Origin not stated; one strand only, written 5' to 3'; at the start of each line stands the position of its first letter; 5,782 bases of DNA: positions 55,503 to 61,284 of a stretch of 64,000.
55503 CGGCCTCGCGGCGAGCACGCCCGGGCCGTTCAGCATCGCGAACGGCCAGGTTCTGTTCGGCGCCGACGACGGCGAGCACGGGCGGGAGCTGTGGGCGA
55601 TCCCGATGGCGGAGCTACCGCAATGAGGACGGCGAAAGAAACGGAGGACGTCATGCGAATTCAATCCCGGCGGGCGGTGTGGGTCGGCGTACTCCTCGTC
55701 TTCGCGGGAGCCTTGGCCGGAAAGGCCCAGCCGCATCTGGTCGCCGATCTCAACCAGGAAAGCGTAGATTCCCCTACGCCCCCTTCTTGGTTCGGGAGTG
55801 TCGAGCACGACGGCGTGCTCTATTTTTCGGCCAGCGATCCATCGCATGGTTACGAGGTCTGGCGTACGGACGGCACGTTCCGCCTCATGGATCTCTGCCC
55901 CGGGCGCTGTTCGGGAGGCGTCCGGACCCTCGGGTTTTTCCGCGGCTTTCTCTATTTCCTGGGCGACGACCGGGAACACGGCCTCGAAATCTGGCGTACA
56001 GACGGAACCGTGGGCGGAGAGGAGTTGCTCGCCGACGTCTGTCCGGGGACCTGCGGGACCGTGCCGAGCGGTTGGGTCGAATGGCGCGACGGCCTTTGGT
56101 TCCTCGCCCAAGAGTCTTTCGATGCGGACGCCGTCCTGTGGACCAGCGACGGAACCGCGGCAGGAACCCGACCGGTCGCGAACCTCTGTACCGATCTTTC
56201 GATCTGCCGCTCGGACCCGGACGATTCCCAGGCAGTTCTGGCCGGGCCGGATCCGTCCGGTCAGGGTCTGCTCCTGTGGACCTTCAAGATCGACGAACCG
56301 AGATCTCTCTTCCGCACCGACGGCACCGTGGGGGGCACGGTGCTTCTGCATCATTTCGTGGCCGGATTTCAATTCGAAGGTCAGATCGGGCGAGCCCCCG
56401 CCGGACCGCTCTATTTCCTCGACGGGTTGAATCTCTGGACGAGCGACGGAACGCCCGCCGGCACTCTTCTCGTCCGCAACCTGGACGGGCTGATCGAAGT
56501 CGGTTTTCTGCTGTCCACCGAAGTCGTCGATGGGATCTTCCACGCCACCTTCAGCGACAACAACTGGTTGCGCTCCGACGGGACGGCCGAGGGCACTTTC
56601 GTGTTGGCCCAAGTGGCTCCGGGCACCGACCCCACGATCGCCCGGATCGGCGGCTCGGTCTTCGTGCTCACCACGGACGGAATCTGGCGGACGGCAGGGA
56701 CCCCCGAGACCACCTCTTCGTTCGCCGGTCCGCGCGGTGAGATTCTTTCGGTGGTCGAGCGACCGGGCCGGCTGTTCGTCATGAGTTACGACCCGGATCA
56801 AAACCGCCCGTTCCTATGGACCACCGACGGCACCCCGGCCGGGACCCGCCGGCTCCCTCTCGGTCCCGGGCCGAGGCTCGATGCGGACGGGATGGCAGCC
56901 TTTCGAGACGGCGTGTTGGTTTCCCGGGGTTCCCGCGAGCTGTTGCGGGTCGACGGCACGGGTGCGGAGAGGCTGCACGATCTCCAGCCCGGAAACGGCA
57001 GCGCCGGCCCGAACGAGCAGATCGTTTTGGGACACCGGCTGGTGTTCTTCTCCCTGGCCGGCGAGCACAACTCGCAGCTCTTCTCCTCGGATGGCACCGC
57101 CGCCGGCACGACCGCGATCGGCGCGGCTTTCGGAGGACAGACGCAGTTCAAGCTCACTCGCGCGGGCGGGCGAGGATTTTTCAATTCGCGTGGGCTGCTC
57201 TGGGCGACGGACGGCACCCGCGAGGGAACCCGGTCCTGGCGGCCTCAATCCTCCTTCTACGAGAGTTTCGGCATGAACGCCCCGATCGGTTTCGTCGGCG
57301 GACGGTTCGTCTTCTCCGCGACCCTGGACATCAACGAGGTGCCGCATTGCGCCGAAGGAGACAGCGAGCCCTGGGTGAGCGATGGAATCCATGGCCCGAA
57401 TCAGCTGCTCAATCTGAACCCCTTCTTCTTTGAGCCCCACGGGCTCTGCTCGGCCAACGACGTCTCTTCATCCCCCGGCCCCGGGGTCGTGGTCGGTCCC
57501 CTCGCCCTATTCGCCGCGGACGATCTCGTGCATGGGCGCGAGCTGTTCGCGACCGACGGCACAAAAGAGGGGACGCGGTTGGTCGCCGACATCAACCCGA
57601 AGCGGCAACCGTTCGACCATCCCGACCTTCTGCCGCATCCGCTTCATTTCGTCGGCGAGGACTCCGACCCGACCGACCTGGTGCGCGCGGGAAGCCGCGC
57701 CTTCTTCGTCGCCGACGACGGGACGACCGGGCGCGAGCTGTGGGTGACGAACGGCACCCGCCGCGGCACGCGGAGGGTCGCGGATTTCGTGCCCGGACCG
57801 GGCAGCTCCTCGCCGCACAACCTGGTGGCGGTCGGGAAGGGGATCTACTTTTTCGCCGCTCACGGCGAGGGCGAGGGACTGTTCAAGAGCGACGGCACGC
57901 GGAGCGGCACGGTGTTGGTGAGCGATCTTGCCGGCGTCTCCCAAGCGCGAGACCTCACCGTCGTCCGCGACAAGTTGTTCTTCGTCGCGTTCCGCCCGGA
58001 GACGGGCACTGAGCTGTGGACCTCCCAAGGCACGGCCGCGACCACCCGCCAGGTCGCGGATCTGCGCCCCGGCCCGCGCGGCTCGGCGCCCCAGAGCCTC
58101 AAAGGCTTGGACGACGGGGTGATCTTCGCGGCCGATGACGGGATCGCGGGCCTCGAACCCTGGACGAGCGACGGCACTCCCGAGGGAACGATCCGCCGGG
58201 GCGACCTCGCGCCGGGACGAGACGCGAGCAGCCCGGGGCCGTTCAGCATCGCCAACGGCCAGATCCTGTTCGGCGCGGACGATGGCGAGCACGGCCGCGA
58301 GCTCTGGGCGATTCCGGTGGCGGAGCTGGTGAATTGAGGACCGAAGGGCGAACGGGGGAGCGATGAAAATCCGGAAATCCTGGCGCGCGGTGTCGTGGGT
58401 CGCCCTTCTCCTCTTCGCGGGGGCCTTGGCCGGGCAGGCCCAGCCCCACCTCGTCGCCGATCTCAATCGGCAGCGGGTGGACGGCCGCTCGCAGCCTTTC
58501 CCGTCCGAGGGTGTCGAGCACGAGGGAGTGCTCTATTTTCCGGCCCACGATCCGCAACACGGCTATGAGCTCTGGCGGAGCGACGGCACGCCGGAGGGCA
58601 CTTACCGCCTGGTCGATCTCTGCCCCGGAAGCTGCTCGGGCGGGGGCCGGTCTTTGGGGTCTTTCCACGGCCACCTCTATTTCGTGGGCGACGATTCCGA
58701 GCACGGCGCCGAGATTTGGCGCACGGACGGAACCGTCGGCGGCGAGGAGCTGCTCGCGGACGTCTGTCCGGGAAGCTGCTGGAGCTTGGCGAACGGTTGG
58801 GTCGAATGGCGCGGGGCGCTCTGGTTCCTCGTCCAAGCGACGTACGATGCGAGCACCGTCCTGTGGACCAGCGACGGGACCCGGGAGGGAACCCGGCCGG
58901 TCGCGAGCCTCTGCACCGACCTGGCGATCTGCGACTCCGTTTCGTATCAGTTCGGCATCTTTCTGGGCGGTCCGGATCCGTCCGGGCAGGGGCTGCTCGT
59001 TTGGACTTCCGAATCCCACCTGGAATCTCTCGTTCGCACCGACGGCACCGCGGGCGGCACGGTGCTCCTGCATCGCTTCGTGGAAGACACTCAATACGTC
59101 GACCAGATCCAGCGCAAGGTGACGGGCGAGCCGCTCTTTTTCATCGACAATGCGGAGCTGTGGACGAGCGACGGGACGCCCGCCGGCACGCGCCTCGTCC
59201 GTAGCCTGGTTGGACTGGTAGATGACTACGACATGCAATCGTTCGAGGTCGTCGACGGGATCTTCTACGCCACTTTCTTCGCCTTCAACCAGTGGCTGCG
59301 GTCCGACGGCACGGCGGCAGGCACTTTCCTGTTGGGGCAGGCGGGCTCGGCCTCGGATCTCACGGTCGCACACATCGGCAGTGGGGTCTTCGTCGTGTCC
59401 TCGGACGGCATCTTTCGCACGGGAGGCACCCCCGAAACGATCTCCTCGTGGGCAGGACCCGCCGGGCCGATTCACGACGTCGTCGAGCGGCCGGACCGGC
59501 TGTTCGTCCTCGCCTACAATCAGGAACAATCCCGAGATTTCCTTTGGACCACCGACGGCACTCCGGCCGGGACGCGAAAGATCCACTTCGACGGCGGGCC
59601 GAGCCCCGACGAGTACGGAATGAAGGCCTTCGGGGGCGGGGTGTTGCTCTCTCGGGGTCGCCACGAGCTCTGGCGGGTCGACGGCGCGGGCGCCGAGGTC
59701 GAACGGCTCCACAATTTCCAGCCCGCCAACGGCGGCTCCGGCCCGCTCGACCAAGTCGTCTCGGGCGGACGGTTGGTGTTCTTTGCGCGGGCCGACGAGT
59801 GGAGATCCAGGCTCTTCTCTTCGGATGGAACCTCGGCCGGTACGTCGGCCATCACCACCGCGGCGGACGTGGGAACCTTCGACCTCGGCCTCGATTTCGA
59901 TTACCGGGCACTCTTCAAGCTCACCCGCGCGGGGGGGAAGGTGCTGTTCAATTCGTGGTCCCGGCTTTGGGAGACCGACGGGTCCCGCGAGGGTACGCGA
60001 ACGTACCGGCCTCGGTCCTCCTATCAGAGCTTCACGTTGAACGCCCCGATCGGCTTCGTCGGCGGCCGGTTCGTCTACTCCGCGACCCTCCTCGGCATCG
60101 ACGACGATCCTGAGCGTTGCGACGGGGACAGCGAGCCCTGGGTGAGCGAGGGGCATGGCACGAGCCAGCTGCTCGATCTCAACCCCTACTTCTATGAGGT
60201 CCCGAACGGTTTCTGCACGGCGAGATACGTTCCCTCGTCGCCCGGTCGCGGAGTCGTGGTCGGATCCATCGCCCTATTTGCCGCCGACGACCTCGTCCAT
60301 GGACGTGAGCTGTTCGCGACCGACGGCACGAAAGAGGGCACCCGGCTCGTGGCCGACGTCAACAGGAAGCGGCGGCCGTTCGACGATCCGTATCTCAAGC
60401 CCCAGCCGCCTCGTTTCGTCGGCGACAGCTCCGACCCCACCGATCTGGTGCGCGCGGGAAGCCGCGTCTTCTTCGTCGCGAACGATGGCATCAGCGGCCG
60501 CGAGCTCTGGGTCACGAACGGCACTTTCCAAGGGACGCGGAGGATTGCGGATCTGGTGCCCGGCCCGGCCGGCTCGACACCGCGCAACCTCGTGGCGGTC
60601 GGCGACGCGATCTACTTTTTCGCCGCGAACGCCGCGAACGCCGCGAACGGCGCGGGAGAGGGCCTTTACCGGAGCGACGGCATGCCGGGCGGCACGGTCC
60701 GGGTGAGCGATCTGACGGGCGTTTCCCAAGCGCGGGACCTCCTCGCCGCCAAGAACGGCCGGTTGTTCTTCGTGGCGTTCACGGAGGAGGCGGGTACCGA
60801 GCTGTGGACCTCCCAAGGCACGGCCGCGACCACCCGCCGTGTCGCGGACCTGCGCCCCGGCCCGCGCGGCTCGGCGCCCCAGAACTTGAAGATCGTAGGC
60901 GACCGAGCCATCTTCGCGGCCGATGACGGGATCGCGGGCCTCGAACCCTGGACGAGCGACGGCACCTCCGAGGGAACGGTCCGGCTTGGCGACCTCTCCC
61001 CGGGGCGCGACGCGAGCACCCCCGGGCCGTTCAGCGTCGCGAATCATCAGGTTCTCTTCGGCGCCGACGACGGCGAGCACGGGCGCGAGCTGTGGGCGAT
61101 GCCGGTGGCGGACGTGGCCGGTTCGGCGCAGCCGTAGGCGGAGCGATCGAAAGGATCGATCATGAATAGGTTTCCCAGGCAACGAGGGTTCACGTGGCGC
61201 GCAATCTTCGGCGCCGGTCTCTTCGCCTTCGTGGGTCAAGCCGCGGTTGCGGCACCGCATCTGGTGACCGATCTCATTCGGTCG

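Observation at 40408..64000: Ten tandem, co-directional paralogs of a ~900-aa secreted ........-repeat protein, a family with no assigned function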

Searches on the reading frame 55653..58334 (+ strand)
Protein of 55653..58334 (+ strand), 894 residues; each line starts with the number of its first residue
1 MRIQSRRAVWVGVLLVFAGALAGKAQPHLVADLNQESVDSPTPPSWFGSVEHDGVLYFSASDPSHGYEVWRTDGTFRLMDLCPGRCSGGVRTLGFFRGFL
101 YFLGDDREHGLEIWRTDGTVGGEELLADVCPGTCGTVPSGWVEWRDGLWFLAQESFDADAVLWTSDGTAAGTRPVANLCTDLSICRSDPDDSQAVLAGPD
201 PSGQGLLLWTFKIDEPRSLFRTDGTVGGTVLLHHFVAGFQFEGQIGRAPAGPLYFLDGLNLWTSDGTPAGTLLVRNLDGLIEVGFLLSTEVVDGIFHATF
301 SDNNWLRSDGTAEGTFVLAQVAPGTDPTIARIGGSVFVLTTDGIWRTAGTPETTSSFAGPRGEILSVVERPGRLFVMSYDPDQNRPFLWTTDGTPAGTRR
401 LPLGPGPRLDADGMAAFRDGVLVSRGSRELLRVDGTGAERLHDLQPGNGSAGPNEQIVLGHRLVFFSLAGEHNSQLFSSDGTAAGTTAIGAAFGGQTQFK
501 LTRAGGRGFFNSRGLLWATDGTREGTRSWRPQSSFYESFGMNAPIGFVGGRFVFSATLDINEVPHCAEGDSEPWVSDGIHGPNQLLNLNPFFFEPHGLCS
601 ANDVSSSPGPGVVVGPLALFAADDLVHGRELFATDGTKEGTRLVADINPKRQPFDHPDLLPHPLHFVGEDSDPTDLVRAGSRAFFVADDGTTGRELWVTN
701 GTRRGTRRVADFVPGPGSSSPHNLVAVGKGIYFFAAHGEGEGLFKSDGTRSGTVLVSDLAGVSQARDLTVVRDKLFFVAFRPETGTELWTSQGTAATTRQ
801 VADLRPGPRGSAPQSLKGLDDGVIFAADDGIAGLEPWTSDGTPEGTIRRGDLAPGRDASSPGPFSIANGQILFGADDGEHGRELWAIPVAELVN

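Call 5: search_protein_families(library=ncbifam, proteins=[window:55653-58334:+], max_evalue=0.01)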
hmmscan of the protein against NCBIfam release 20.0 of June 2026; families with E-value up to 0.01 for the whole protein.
window:55653-58334:+ (894 aa): 1 family
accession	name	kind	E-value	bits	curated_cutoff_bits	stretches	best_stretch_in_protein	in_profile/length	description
TIGR04534.2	ELWxxDGT_rpt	domain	9.6e-134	435.4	65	10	682-727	2-47/47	ELWxxDGT repeat protein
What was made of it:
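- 55653..58337 (+): G7, full-length paralog (894 aa). TIGR04534 at 435 bits (call 5).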

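Call 6: search_protein_families(library=pfam, proteins=[window:55653-58334:+], max_evalue=0.01)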
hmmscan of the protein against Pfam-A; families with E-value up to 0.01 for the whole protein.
window:55653-58334:+ (894 aa): 0 families

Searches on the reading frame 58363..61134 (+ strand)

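Call 5: search_protein_families(library=ncbifam, proteins=[window:58363-61134:+], max_evalue=0.01)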
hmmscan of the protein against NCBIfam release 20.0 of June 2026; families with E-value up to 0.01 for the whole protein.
window:58363-61134:+ (924 aa): 1 family
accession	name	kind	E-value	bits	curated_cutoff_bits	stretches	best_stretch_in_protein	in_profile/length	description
TIGR04534.2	ELWxxDGT_rpt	domain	6.1e-135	439.2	65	9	701-746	2-47/47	ELWxxDGT repeat protein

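Call 6: search_protein_families(library=pfam, proteins=[window:58363-61134:+], max_evalue=0.01)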
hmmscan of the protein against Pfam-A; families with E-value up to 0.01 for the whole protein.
window:58363-61134:+ (924 aa): 0 families

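Call 53: search_protein_families(library=pfam, proteins=[window:58363-61134:+], max_evalue=10)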
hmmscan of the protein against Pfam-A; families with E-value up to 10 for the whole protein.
window:58363-61134:+ (924 aa): 1 family
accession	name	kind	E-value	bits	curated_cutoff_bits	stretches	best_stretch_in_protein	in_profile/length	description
PF07538.16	ChW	-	2.3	8.5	22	0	267-276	10-19/35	Clostridial hydrophobic W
